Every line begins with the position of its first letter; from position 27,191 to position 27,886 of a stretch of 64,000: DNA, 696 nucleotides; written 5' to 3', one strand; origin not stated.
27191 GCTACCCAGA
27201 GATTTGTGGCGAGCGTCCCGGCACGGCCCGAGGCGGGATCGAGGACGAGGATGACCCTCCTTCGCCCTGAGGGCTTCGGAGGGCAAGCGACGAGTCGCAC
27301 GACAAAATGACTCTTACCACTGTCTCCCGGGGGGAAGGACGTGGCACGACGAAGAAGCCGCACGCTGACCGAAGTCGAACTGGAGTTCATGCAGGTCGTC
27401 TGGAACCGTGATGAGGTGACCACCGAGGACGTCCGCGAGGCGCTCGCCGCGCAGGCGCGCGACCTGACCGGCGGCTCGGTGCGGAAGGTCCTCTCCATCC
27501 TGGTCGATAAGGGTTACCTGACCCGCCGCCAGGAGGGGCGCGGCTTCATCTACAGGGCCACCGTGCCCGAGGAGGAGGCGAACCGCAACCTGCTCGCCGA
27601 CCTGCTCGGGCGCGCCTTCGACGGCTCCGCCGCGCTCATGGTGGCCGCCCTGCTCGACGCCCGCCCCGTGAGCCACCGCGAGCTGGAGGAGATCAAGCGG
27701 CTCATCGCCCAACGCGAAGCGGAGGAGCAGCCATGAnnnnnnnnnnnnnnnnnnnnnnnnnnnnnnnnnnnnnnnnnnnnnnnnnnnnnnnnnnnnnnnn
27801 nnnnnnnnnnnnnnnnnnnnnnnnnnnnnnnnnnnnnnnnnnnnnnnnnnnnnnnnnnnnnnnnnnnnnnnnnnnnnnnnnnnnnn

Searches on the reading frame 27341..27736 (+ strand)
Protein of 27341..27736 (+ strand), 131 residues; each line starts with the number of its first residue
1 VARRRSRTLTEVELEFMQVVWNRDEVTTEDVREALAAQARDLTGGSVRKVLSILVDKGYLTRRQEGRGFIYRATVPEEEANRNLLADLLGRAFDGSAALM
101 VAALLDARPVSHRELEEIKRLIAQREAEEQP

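Call 18: search_protein_families(library=pfam, proteins=[window:27341-27736:+], max_evalue=0.01)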
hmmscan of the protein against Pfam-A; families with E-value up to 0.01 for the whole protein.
window:27341-27736:+ (131 aa): 1 family
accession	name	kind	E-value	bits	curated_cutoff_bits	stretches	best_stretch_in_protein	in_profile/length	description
PF03965.22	Penicillinase_R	-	9.2e-29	100.6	22.6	1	9-124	1-115/115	Penicillinase repressor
